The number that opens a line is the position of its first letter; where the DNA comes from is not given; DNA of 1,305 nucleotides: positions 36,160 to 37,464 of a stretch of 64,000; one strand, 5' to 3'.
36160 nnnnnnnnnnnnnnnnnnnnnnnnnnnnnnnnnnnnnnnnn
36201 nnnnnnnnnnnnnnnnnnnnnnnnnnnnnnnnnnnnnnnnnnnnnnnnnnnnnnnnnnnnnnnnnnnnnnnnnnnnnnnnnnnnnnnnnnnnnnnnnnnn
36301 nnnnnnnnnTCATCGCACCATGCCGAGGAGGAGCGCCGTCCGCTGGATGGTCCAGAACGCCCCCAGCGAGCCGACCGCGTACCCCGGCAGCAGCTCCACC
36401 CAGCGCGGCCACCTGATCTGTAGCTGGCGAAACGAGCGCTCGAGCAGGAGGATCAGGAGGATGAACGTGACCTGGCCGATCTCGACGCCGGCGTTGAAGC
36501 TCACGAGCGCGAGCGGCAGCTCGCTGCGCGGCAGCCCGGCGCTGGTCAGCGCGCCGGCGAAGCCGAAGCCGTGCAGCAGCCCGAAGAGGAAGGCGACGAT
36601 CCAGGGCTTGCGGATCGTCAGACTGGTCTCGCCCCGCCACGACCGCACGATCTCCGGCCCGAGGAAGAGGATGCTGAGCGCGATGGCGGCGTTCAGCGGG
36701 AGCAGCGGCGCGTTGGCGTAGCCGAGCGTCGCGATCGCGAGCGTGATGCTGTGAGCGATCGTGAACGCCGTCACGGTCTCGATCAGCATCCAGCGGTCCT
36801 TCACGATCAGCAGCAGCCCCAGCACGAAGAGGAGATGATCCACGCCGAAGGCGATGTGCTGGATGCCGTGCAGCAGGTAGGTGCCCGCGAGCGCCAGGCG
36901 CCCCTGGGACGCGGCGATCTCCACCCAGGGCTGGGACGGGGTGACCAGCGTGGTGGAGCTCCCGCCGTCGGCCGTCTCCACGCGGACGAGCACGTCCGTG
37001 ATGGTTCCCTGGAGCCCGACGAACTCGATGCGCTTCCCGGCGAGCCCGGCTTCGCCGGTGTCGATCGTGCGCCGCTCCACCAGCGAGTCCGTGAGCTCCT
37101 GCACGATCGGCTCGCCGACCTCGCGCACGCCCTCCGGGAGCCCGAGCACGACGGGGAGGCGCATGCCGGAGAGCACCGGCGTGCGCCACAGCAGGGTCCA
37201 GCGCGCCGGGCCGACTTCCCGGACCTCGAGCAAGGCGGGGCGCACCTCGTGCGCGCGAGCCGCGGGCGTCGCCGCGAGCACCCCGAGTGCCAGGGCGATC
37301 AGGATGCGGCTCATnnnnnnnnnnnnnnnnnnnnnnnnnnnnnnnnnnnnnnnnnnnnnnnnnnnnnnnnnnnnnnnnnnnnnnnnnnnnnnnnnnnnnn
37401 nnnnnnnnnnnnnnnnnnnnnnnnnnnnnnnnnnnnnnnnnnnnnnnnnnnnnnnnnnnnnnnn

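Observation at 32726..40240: Nine-gene same-strand envelope cluster with three tandem HupE/UreJ paralogs, two OM beta-barrels, Cys-rich secreted proteins and an S53 protease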

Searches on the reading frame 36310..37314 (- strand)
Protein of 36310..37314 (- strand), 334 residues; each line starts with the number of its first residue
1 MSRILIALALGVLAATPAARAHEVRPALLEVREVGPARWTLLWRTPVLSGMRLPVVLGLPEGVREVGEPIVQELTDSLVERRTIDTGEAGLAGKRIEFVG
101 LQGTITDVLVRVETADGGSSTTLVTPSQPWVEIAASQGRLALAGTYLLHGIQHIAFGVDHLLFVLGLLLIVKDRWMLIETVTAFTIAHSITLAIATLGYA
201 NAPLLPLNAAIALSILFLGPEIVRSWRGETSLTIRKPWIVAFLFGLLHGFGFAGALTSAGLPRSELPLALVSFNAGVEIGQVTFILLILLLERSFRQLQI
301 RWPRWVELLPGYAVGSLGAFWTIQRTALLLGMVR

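Call 7: search_protein_families(library=pfam, proteins=[window:36310-37314:-], max_evalue=0.1)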
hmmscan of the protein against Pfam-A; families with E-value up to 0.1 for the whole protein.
window:36310-37314:- (334 aa): 2 families
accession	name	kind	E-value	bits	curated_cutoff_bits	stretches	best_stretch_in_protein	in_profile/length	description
PF13795.12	HupE_UreJ_2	-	1.6e-42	145.2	24.5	1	146-297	1-154/156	HupE / UreJ protein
PF04955.18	HupE_UreJ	-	3.5e-06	27.1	23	1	145-289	20-151/179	HupE / UreJ protein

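Call 8: search_protein_families(library=ncbifam, proteins=[window:36310-37314:-], max_evalue=0.1)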
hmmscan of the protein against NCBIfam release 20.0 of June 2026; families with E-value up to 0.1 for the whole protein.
window:36310-37314:- (334 aa): 0 families

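Call 12: find_homologous_proteins(query=window:36310-37314:-)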
Query window:36310-37314:- (334 aa): 8000 proteins with E <= 0.001 among 8000 candidates; the best 120 are listed.
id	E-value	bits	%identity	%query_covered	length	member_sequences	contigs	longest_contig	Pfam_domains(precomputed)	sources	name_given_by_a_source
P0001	1.5e-207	707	100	100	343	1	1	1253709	PF04955.19,PF13795.14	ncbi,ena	-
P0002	7.2e-180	616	85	100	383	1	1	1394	PF04955.19,PF13795.14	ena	-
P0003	3.9e-179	613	84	100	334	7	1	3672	PF04955.19,PF13795.14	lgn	-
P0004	5.0e-179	613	84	99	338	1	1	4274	PF04955.19,PF13795.14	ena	-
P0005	2.7e-173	594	81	100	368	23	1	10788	PF04955.19,PF13795.14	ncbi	-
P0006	2.3e-170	584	82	94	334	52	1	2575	PF04955.19,PF13795.14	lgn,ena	-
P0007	9.8e-170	582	81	97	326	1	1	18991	PF04955.19,PF13795.14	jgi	jgi:hydrogenase/urease accessory protein HupE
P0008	1.3e-166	572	77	100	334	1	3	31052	PF04955.19,PF13795.14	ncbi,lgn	-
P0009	1.6e-165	568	80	95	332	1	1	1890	PF04955.19,PF13795.14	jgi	-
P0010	7.1e-165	566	81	95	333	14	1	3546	PF04955.19,PF13795.14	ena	-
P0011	1.2e-164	566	79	94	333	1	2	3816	PF04955.19,PF13795.14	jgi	jgi:HupE/UreJ protein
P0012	5.9e-164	563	77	99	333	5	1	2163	PF04955.19,PF13795.14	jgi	-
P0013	7.4e-164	563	80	94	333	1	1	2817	PF04955.19,PF13795.14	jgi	-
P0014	1.1e-162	559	79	95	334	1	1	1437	PF04955.19,PF13795.14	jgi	jgi:hydrogenase/urease accessory protein HupE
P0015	1.8e-162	558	79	96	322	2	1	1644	PF04955.19,PF13795.14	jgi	jgi:hydrogenase/urease accessory protein HupE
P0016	2.0e-162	558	76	98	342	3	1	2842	PF04955.19,PF13795.14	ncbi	-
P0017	2.4e-162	558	80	95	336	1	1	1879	PF04955.19,PF13795.14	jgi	jgi:hydrogenase/urease accessory protein HupE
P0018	4.1e-162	557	79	94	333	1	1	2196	PF04955.19,PF13795.14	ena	-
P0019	5.1e-162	557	77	99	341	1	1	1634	PF04955.19,PF13795.14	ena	-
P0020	1.7e-161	555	79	94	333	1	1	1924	PF04955.19,PF13795.14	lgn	-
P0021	1.9e-161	555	79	93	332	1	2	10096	PF04955.19,PF13795.14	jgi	jgi:HupE/UreJ protein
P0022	5.5e-161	553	77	98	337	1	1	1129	PF04955.19,PF13795.14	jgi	jgi:hypothetical protein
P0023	6.3e-161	553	77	93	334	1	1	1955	PF04955.19,PF13795.14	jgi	jgi:HupE / UreJ protein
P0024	6.4e-161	553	79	94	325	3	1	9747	PF04955.19,PF13795.14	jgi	jgi:hydrogenase/urease accessory protein HupE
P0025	8.5e-161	553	77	99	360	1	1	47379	PF04955.19,PF13795.14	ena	-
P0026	1.2e-160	552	78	97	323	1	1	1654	PF04955.19,PF13795.14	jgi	jgi:hydrogenase/urease accessory protein HupE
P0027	1.5e-160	552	78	93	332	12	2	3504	PF13795.14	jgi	-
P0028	2.9e-160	551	76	97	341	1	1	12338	PF04955.19,PF13795.14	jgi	jgi:hydrogenase/urease accessory protein HupE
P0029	4.3e-160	551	78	93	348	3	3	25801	PF04955.19,PF13795.14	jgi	-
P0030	1.2e-159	549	75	99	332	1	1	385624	PF04955.19,PF13795.14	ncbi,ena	-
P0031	2.3e-159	548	79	95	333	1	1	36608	PF04955.19,PF13795.14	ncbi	-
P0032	3.8e-159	547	77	97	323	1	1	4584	PF04955.19,PF13795.14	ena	-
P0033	4.4e-159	547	78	97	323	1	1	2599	PF04955.19,PF13795.14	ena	-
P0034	5.9e-159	547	78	97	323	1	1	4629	PF04955.19,PF13795.14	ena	-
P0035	7.4e-159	546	78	97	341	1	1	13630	PF04955.19,PF13795.14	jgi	jgi:hydrogenase/urease accessory protein HupE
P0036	3.8e-158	544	78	97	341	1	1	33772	PF04955.19,PF13795.14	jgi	jgi:hydrogenase/urease accessory protein HupE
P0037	4.0e-158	544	78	91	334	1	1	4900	PF13795.14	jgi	jgi:HupE / UreJ protein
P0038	5.2e-158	544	75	100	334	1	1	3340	PF04955.19,PF13795.14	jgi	jgi:hypothetical protein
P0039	5.5e-158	544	76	100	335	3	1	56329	PF04955.19,PF13795.14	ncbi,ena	-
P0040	8.7e-158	543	76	94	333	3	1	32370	PF13795.14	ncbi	-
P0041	1.1e-157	543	78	95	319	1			PF04955.19,PF13795.14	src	-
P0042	1.3e-157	542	76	93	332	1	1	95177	PF04955.19,PF13795.14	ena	-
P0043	1.5e-157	542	74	100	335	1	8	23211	PF04955.19,PF13795.14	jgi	jgi:hypothetical protein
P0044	1.6e-157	542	76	99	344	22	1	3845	PF04955.19,PF13795.14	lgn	-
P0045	1.8e-157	542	77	97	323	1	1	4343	PF04955.19,PF13795.14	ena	-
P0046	1.9e-157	542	77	91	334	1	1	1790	PF13795.14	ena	-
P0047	2.0e-157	542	74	100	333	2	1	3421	PF04955.19,PF13795.14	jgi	jgi:hypothetical protein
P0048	2.7e-157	541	79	95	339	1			PF04955.19,PF13795.14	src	-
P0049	3.7e-157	541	77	94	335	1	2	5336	PF13795.14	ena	-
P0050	3.7e-157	541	77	94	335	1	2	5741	PF13795.14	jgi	-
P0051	4.5e-157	541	77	94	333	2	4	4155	PF13795.14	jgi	jgi:hypothetical protein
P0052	4.6e-157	541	76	99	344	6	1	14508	PF04955.19,PF13795.14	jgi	jgi:HupE / UreJ protein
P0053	6.6e-157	540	79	94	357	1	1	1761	PF04955.19,PF13795.14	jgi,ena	-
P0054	1.1e-156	539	79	94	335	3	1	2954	PF04955.19,PF13795.14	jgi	jgi:HupE/UreJ protein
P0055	1.3e-156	539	76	95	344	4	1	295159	PF13795.14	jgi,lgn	-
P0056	1.5e-156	539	78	94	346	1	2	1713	PF04955.19,PF13795.14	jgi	jgi:HupE/UreJ protein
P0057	2.0e-156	539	75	91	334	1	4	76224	PF13795.14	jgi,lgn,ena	jgi:hypothetical protein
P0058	2.2e-156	538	78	93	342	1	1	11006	PF04955.19,PF13795.14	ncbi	-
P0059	2.6e-156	538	77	93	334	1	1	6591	PF13795.14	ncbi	-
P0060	4.0e-156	538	75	99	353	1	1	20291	PF04955.19,PF13795.14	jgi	jgi:hydrogenase/urease accessory protein HupE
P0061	4.6e-156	537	76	94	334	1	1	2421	PF04955.19,PF13795.14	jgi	jgi:HupE / UreJ protein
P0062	4.6e-156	537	77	93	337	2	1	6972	PF04955.19,PF13795.14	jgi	jgi:HupE/UreJ protein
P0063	4.6e-156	537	75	99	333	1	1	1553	PF04955.19,PF13795.14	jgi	jgi:hypothetical protein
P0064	5.7e-156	537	74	99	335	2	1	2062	PF04955.19,PF13795.14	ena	-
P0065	6.2e-156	537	73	99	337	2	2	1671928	PF04955.19,PF13795.14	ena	-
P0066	7.4e-156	537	77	92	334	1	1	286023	PF04955.19,PF13795.14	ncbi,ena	-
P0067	9.4e-156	536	76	95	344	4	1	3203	PF13795.14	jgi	jgi:hypothetical protein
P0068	9.5e-156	536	76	96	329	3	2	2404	PF04955.19,PF13795.14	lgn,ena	-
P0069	1.2e-155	536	74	99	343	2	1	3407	PF04955.19,PF13795.14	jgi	jgi:hypothetical protein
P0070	1.5e-155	536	77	93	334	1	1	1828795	PF04955.19,PF13795.14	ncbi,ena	-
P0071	2.4e-155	535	72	100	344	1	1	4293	PF04955.19,PF13795.14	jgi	jgi:hydrogenase/urease accessory protein HupE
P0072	2.6e-155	535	73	100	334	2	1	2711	PF04955.19,PF13795.14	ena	-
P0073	2.8e-155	535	76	93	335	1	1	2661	PF04955.19,PF13795.14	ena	-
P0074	2.8e-155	535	77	95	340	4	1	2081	PF04955.19,PF13795.14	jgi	-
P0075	2.9e-155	535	76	95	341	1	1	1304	PF13795.14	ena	-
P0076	3.3e-155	534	77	94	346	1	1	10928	PF04955.19,PF13795.14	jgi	jgi:hydrogenase/urease accessory protein HupE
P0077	4.1e-155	534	76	94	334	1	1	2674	PF04955.19,PF13795.14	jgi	jgi:HupE/UreJ protein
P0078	4.3e-155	534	73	100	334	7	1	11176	PF13795.14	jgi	jgi:hypothetical protein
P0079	1.0e-154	533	74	100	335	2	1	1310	PF04955.19,PF13795.14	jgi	-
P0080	1.0e-154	533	76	93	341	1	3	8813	PF04955.19,PF13795.14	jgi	jgi:hydrogenase/urease accessory protein HupE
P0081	1.2e-154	533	76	96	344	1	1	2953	PF04955.19,PF13795.14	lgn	-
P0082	1.4e-154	532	74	97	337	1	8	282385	PF04955.19,PF13795.14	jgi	jgi:hydrogenase/urease accessory protein HupE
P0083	1.5e-154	532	75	99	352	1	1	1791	PF04955.19,PF13795.14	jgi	jgi:hydrogenase/urease accessory protein HupE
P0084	1.5e-154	532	75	99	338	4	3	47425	PF13795.14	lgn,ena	-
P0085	1.6e-154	532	74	100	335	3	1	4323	PF04955.19,PF13795.14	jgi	jgi:hydrogenase/urease accessory protein HupE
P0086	1.6e-154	532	77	94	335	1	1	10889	PF04955.19,PF13795.14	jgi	jgi:hypothetical protein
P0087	2.3e-154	532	75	94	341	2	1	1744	PF04955.19,PF13795.14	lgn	-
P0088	2.6e-154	532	75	94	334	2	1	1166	PF13795.14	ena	-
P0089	4.1e-154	531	74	99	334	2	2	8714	PF13795.14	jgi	-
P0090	5.8e-154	530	77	94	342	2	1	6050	PF04955.19,PF13795.14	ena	-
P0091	6.5e-154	530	76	98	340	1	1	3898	PF04955.19,PF13795.14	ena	-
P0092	7.2e-154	530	75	97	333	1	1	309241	PF13795.14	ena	-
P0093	9.4e-154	530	76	94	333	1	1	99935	PF13795.14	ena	-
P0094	9.9e-154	530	74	97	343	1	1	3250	PF04955.19,PF13795.14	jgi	jgi:hydrogenase/urease accessory protein HupE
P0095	1.1e-153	529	74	96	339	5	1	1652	PF13795.14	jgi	jgi:hypothetical protein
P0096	1.2e-153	529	74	97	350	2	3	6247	PF04955.19,PF13795.14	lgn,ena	-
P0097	1.2e-153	529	76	94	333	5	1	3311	PF04955.19,PF13795.14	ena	-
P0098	1.6e-153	529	75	95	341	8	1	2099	PF04955.19,PF13795.14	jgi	jgi:HupE / UreJ protein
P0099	2.5e-153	528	72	99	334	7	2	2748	PF13795.14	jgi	-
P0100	2.6e-153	528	74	97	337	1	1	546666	PF04955.19,PF13795.14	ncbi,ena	-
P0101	2.7e-153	528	76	94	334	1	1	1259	PF13795.14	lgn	-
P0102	2.7e-153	528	76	93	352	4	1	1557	PF04955.19,PF13795.14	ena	-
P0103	3.1e-153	528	72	99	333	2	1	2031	PF04955.19,PF13795.14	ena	-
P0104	3.6e-153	528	77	97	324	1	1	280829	PF13795.14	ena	-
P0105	3.9e-153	528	76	94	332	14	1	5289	PF04955.19,PF13795.14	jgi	jgi:hypothetical protein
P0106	4.0e-153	528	73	97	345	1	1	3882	PF04955.19,PF13795.14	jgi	jgi:hydrogenase/urease accessory protein HupE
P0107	5.1e-153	527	76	94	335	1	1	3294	PF13795.14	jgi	jgi:hypothetical protein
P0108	5.1e-153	527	76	93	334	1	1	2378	PF13795.14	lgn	-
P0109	5.6e-153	527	76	94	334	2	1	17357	PF13795.14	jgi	jgi:hypothetical protein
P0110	6.3e-153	527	75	98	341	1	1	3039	PF04955.19,PF13795.14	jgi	jgi:hypothetical protein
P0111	6.8e-153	527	74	100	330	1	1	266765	PF04955.19,PF13795.14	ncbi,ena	-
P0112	7.4e-153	527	74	99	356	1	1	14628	PF13795.14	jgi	jgi:hypothetical protein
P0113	8.9e-153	527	76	93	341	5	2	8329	PF04955.19,PF13795.14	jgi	-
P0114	1.1e-152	526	72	99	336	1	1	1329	PF04955.19,PF13795.14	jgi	jgi:hydrogenase/urease accessory protein HupE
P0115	1.1e-152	526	75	98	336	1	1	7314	PF04955.19,PF13795.14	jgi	jgi:HupE / UreJ protein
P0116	1.4e-152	526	77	93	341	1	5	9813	PF04955.19,PF13795.14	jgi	jgi:hydrogenase/urease accessory protein HupE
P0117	1.4e-152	526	75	93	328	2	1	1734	PF04955.19,PF13795.14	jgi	jgi:hydrogenase/urease accessory protein HupE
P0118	1.4e-152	526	76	94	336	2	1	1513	PF04955.19,PF13795.14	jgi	-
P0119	1.7e-152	526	75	96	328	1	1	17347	PF13795.14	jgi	jgi:HupE / UreJ protein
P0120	1.9e-152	525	76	93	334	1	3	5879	PF13795.14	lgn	-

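Call 13: find_encoding_contigs(protein=P0001, flank=10000, max_places=2)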
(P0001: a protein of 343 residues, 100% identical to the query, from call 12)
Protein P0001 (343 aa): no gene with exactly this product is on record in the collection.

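Call 14: find_encoding_contigs(protein=P0070, flank=10000, max_places=2)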
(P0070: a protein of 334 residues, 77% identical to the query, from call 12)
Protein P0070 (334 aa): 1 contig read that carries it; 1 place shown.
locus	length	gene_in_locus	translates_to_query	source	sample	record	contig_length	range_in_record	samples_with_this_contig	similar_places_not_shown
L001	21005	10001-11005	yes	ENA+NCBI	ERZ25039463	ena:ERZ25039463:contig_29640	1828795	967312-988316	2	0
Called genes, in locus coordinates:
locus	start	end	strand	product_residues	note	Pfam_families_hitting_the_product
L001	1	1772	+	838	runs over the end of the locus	-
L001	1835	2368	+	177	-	PF13590:DUF4136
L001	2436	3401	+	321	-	PF13557:Phenol_MetA_deg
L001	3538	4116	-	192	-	-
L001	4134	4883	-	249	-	-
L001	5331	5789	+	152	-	PF00884:Sulfatase (faint), PF16347:SGSH_C (weak)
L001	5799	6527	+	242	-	-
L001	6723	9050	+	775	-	PF12228:DUF3604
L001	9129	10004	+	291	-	PF13145:Rotamase_2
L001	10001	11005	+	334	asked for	PF04955:HupE_UreJ (weak), PF13795:HupE_UreJ_2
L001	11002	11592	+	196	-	PF04955:HupE_UreJ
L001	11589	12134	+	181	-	PF04955:HupE_UreJ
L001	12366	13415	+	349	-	PF00654:Voltage_CLC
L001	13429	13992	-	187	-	-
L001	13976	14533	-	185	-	PF04542:Sigma70_r2, PF08281:Sigma70_r4_2, PF04545:Sigma70_r4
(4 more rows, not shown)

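Call 15: find_encoding_contigs(protein=P0065, flank=10000, max_places=2)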
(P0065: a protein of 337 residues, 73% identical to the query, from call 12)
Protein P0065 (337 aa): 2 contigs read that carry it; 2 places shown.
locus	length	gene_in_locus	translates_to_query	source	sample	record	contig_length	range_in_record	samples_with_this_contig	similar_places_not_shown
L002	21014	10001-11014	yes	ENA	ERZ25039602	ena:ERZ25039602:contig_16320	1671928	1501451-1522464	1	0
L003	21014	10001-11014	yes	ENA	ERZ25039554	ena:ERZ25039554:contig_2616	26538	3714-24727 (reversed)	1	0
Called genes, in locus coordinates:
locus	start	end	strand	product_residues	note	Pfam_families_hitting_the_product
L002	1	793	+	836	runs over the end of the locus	PF00884:Sulfatase, PF16347:SGSH_C (weak)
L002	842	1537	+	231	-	-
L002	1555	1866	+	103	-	-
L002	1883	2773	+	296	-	PF09865:DUF2092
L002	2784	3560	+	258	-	-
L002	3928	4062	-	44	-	-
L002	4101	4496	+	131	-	PF12228:DUF3604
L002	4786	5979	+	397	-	PF12228:DUF3604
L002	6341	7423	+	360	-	-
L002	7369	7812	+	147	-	-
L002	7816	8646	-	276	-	PF10677:DUF2490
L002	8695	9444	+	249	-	PF14023:Bestrophin-like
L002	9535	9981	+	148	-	PF06577:EipA (weak)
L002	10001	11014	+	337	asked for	PF04955:HupE_UreJ (weak), PF13795:HupE_UreJ_2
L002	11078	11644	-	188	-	-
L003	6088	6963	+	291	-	PF13145:Rotamase_2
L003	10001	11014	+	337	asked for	PF04955:HupE_UreJ (weak), PF13795:HupE_UreJ_2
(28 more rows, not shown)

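Call 16: find_related_loci(query=window:36310-37314:-, collection=genome_contigs, flank=10000)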
Query window:36310-37314:- (334 aa) in genome_contigs; peptide patterns used: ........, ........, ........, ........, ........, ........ (x = any residue, [..] = any of these).
188 stretches matched a pattern; 48 encode a relative of the query (tblastn E <= 1e-3); 48 distinct loci.
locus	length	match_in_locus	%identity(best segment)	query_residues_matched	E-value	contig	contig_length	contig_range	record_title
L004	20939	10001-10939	82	22-334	1e-166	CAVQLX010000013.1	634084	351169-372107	MAG: uncultured delta proteobacterium isolate MFD03975.bin.1.282 genome assembly, contig: contig_5415, whole genome shot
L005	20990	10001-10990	72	8-334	4e-157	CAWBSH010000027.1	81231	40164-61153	MAG: uncultured Verrucomicrobiae bacterium isolate MFD01872.bin.2.57 genome assembly, contig: contig_81537, whole genome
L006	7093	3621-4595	72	10-334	9e-157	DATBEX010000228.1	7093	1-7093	MAG TPA_asm: Candidatus Udaeobacter sp. isolate SMAG_U3793 k141_1996591, whole genome shotgun sequence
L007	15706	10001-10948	76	18-333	4e-153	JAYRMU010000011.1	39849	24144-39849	MAG: Thermoanaerobaculia bacterium isolate XM2_XAASGE4bin.10 k141_191408, whole genome shotgun sequence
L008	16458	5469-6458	74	1-334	1e-151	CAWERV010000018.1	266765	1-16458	MAG: uncultured Acidobacteriota bacterium isolate MFD02134.bin.2.169 genome assembly, contig: contig_40523, whole genome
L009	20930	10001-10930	77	22-331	2e-151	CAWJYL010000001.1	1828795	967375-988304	MAG: uncultured Acidobacteriota bacterium isolate MFD00822.bin.1.75 genome assembly, contig: contig_29640, whole genome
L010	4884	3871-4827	75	16-334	3e-150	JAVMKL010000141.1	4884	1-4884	MAG: Candidatus Competibacter sp. isolate SCELSE-6-Com RS41505SPAdes_bin.009_0000000141, whole genome shotgun sequence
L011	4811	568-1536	73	12-334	2e-150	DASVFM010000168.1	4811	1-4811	MAG TPA_asm: Casimicrobiaceae bacterium isolate SMAG_U2089 k141_1394212, whole genome shotgun sequence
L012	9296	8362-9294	73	15-326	4e-141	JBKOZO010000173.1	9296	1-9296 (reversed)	MAG: Acidobacteriota bacterium isolate GB_HAYS_MAG_00032 GB_HAYS_000000348420, whole genome shotgun sequence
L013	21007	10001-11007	70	3-333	9e-127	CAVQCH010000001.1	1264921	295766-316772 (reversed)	MAG: uncultured Acidobacteriota bacterium isolate MFD02134.bin.2.168 genome assembly, contig: contig_11883, whole genome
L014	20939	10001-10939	56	19-331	1e-104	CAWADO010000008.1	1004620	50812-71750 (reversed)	MAG: uncultured delta proteobacterium isolate MFD03804.bin.1.12 genome assembly, contig: contig_24704, whole genome shot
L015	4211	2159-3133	56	5-330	2e-102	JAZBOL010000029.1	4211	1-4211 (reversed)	MAG: Lysobacterales bacterium isolate bin.665 k117_2125938, whole genome shotgun sequence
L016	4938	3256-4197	53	16-330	8e-97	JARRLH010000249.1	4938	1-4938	MAG: Desulfofustis sp. isolate Spart_067_MAG scaffold_16461, whole genome shotgun sequence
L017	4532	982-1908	51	19-327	5e-93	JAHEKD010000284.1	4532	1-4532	MAG: Gammaproteobacteria bacterium isolate Ww575 NODE_85615_length_4532_cov_1.844480, whole genome shotgun sequence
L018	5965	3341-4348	46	1-331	2e-81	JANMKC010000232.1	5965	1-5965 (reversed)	MAG: Flavobacteriales bacterium isolate OTE_64_metabat_257 OTE_64_k141_2430210, whole genome shotgun sequence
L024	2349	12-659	67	116-331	6e-77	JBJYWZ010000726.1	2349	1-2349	MAG: Candidatus Promineifilaceae bacterium isolate S0_2_050615r3r5_28 S0_2_050615r3r5_28_000000000726, whole genome shot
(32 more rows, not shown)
